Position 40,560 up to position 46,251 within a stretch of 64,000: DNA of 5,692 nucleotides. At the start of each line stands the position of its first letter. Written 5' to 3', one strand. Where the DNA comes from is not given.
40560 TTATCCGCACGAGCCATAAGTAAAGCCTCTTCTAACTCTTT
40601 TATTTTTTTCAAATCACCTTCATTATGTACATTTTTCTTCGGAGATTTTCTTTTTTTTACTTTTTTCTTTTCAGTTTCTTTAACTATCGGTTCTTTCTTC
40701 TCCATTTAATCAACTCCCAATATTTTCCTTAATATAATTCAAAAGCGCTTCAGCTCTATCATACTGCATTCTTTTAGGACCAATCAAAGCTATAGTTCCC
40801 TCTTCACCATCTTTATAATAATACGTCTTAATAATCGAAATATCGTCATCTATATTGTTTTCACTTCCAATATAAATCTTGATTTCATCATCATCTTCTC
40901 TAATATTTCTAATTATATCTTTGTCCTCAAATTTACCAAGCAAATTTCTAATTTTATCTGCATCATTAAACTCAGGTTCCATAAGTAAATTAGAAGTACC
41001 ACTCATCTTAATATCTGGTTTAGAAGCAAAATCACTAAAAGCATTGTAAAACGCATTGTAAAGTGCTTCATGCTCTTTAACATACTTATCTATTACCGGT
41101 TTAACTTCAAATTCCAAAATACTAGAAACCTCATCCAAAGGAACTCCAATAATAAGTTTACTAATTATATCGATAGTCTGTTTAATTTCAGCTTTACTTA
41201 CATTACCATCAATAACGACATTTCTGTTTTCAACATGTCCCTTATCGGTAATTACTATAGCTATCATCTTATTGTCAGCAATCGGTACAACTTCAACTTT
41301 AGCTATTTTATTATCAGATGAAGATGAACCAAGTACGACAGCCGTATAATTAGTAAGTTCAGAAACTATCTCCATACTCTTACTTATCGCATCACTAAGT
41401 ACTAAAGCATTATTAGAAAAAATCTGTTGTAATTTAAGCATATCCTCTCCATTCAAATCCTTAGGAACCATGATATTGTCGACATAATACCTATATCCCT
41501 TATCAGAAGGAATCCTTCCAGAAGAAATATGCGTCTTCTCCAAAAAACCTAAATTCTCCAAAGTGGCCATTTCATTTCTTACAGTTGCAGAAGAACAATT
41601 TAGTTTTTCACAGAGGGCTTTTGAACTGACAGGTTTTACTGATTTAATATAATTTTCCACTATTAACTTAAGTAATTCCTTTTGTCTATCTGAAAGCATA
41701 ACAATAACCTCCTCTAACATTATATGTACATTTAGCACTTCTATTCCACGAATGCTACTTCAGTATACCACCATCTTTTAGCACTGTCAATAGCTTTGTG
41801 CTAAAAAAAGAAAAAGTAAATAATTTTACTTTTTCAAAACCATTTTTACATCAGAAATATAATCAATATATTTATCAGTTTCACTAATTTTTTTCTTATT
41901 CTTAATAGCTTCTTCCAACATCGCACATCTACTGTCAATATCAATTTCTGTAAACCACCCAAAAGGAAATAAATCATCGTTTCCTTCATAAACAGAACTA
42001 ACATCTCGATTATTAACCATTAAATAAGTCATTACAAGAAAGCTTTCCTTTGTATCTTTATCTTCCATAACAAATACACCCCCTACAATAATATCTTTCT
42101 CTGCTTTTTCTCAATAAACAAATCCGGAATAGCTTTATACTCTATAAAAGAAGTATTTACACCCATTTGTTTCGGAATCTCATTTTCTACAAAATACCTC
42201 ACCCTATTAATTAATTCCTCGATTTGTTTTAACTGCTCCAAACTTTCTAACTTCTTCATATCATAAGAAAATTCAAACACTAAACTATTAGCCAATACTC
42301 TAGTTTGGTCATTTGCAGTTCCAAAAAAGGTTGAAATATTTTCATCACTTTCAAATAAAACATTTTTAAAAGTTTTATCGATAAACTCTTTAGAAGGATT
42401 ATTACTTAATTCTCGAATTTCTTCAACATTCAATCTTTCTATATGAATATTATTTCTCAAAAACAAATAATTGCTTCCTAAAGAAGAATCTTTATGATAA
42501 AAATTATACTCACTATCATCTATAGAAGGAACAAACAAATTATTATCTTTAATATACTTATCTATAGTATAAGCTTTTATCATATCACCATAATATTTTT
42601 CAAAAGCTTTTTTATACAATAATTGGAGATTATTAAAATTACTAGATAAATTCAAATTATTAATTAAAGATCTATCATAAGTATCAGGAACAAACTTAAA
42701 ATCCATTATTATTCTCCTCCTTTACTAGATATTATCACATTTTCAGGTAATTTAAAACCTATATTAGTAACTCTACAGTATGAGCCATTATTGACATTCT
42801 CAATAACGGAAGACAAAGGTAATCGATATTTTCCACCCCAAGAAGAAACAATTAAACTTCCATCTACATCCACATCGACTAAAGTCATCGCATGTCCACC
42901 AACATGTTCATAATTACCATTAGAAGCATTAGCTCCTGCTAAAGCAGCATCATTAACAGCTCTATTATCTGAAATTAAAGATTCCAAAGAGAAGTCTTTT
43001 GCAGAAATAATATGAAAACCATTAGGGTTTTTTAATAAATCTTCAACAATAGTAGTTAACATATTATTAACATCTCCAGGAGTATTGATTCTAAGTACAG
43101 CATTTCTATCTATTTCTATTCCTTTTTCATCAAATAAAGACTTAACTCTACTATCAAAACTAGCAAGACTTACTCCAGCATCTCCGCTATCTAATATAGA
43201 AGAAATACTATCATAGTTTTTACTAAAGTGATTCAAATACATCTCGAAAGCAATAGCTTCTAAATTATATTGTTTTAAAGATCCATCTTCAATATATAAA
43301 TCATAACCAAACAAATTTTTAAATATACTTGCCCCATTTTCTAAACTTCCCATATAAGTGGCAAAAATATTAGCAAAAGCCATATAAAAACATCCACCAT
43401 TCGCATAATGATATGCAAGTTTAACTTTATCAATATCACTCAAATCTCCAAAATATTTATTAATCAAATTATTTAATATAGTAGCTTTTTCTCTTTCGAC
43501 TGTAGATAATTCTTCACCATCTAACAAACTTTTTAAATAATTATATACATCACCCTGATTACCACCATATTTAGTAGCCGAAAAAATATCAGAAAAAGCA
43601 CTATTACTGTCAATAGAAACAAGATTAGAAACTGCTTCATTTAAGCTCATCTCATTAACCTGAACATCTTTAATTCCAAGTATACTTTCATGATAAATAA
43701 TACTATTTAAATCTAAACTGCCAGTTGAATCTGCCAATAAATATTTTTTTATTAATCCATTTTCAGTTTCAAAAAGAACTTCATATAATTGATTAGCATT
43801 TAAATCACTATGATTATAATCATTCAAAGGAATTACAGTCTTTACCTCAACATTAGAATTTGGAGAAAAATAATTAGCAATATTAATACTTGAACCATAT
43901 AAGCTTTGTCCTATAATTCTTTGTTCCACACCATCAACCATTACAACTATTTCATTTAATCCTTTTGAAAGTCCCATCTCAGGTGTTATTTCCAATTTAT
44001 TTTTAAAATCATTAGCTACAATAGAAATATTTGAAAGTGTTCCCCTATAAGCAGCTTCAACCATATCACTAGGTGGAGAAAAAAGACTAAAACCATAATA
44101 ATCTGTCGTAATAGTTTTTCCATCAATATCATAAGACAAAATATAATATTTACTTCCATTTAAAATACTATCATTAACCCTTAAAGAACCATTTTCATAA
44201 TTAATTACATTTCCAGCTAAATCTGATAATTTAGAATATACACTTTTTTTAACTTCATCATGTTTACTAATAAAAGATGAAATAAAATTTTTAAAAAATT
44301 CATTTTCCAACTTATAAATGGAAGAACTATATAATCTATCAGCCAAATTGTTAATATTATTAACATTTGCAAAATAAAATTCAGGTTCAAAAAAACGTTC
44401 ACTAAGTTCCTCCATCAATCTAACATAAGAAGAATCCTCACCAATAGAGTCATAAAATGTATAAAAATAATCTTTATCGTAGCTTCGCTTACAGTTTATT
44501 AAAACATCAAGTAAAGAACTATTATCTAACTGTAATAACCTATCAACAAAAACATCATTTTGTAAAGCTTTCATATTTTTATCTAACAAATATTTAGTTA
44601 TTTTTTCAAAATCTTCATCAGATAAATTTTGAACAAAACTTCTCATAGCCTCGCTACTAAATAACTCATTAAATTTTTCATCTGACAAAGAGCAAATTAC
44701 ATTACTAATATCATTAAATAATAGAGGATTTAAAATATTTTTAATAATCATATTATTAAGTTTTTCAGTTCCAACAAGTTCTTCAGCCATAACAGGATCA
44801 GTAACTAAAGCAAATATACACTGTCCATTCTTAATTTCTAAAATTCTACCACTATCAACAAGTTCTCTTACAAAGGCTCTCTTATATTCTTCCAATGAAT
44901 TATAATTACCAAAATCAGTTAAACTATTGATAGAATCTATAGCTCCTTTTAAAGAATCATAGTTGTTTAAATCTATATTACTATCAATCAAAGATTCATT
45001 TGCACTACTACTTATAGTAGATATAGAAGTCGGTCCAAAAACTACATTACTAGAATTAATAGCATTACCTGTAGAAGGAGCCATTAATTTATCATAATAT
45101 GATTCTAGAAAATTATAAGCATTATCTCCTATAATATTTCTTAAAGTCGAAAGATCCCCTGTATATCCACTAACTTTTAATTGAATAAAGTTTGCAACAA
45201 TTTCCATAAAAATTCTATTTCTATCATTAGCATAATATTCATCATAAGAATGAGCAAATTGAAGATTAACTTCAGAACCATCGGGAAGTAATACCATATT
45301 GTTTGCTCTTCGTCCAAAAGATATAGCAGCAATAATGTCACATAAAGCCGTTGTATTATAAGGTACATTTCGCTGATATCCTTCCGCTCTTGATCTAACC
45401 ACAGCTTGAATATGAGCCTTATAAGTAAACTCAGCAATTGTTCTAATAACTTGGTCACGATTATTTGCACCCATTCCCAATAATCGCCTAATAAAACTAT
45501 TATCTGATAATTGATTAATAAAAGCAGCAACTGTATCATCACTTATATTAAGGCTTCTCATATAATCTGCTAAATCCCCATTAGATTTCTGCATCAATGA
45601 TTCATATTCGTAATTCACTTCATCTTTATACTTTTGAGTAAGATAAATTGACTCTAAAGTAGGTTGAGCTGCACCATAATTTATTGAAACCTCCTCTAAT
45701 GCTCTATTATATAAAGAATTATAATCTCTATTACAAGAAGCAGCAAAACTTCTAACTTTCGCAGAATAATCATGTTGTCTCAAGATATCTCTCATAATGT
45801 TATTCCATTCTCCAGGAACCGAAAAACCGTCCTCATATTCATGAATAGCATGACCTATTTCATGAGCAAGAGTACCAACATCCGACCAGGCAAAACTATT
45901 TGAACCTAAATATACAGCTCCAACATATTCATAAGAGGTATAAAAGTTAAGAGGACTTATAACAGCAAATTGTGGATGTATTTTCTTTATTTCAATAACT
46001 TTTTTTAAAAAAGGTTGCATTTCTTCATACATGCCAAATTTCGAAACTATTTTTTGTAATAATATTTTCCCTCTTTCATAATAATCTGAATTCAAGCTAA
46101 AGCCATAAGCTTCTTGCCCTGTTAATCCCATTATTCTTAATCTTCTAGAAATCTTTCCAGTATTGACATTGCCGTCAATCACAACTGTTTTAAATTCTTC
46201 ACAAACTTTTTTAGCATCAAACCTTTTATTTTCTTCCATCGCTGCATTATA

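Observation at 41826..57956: Compact, atypical type VII secretion locus with its own effector module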

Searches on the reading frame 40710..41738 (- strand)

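Call 4: search_protein_families(library=pfam, proteins=[window:40710-41738:-], max_evalue=0.1)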
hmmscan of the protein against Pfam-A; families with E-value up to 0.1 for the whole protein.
window:40710-41738:- (342 aa): 15 families
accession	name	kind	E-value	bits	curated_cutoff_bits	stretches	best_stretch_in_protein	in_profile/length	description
PF01628.27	HrcA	-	1.1e-48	166.5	22.2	1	116-328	2-213/215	HrcA protein C terminal domain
PF08279.18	HTH_11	-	7.5e-08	32.6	25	1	24-65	3-44/55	HTH domain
PF03444.21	HrcA_DNA-bdg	-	1.2e-07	31.8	21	1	14-69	1-56/79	Winged helix-turn-helix transcription repressor, HrcA DNA-binding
PF08220.18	HTH_DeoR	-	7.7e-06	26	21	1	29-70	7-48/57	DeoR-like helix-turn-helix domain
PF01726.22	LexA_DNA_bind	-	0.00023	21.3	23.7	1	15-69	4-59/65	LexA DNA binding domain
PF06530.18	Phage_antitermQ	-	0.0033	17.8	26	1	7-62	52-104/118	Phage antitermination protein Q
PF25212.1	HVO_A0114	-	0.0045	17.2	27.6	1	12-70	17-70/84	HVO_A0114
PF09339.16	HTH_IclR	-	0.015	15.5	22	1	36-68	18-50/52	IclR helix-turn-helix domain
PF08280.17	HTH_Mga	-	0.017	15.5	23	1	18-72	6-54/59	M protein trans-acting positive regulator (MGA) HTH domain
PF09012.17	FeoC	-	0.02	15.4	21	0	27-69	5-47/69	FeoC like transcriptional regulator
PF13463.12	HTH_27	-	0.032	15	22.2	0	33-71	15-53/68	Winged helix DNA-binding domain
PF01325.25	Fe_dep_repress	-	0.035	14.8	26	1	14-68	1-54/60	Iron dependent repressor, N-terminal DNA binding domain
PF02005.22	TRM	-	0.058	13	27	0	15-82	300-368/376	N2,N2-dimethylguanosine tRNA methyltransferase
PF21715.3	CggR_N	-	0.065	13.4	30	0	29-69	10-50/71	CggR N-terminal DNA binding domain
PF12840.13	HTH_20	-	0.068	13.6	27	0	35-68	17-50/51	Helix-turn-helix domain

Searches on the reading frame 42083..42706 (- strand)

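Call 3: search_protein_families(library=pfam, proteins=[window:42083-42706:-], max_evalue=0.1)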
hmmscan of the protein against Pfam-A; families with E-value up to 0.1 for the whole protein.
window:42083-42706:- (207 aa): 1 family
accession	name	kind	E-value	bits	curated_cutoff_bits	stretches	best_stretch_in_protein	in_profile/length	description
PF17324.7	BLI1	-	0.061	14.5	26.9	0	98-173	6-85/111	BLOC-1 interactor 1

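Call 5: search_protein_families(library=ncbifam, proteins=[window:42083-42706:-], max_evalue=0.1)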
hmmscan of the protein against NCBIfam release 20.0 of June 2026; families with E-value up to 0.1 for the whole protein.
window:42083-42706:- (207 aa): 0 families

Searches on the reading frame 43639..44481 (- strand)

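Call 46: search_protein_families(library=pfam, proteins=[window:43639-44481:-], max_evalue=0.5)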
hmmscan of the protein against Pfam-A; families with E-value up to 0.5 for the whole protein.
seq(281 aa): 1 family
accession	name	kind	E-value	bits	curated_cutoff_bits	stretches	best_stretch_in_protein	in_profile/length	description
PF19078.6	Big_12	-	0.091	13.4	27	0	146-183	44-81/102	Bacterial Ig-like domain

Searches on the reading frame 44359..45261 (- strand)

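Call 46: search_protein_families(library=pfam, proteins=[window:44359-45261:-], max_evalue=0.5)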
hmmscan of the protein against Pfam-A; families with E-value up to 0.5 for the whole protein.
seq(301 aa): 1 family
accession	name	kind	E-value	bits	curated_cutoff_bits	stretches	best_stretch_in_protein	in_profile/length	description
PF11433.13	DUF3198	-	0.06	13.6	28.7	1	194-221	3-28/50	Protein of unknown function (DUF3198)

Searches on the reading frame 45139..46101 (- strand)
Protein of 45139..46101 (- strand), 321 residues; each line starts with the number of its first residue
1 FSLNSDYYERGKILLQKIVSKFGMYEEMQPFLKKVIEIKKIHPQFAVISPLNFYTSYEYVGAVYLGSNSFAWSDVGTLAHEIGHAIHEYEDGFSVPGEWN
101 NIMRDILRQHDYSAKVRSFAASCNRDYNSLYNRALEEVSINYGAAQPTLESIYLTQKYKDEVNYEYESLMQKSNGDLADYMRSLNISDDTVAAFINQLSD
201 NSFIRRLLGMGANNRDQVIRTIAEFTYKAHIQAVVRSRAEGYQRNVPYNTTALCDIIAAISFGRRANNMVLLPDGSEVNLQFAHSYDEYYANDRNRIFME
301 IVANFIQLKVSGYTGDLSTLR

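Call 46: search_protein_families(library=pfam, proteins=[window:45139-46101:-], max_evalue=0.5)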
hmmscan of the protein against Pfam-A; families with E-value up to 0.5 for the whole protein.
seq(321 aa): 1 family
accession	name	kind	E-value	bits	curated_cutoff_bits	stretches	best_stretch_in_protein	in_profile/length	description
PF01432.26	Peptidase_M3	-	0.0096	15.7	27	1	70-89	236-255/457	Peptidase family M3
